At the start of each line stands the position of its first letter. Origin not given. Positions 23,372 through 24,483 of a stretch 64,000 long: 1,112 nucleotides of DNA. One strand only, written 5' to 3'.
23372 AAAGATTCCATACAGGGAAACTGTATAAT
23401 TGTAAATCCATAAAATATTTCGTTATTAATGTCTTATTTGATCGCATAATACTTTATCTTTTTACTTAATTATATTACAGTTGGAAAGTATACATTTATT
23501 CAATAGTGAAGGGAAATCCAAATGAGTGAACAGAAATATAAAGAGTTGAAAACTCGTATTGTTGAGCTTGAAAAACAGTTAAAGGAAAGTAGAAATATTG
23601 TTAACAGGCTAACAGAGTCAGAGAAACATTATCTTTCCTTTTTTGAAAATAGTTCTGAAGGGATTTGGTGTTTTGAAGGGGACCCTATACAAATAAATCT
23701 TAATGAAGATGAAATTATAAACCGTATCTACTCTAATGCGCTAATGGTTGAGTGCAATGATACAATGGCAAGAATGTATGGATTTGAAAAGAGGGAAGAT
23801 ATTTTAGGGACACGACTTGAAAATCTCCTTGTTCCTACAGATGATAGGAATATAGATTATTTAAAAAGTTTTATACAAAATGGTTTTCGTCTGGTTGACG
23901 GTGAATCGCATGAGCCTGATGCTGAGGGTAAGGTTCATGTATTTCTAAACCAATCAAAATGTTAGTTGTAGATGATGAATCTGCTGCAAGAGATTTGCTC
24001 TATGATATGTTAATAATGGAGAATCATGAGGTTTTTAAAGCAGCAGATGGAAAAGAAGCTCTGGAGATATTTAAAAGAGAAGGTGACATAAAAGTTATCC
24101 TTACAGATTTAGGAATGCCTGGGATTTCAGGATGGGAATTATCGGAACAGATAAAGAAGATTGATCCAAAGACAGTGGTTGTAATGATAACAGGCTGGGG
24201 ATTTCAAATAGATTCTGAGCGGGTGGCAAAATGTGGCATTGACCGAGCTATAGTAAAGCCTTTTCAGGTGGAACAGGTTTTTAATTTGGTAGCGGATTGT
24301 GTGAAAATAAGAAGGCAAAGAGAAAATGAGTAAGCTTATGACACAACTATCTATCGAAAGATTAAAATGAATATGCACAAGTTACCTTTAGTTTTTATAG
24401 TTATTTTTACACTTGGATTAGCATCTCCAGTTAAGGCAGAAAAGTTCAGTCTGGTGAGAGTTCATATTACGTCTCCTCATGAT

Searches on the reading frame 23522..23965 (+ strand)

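Call 9: search_protein_families(library=pfam, proteins=[window:23522-23965:+], max_evalue=0.001)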
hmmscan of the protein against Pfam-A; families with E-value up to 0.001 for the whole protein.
window:23522-23965:+ (147 aa): 2 families
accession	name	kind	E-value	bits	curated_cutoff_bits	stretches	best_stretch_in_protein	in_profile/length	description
PF13426.13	PAS_9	-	3e-05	24.7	27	1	76-126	14-62/103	PAS domain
PF13188.13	PAS_8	-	0.00032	20.9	21.8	0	37-107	3-55/65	PAS domain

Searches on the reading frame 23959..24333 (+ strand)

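Call 10: search_protein_families(library=pfam, proteins=[window:23959-24333:+], max_evalue=0.001)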
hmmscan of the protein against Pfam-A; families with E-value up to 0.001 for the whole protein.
window:23959-24333:+ (124 aa): 1 family
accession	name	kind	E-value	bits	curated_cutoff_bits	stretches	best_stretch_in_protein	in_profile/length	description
PF00072.30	Response_reg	-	2.2e-23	83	30.2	1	2-110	2-109/111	Response regulator receiver domain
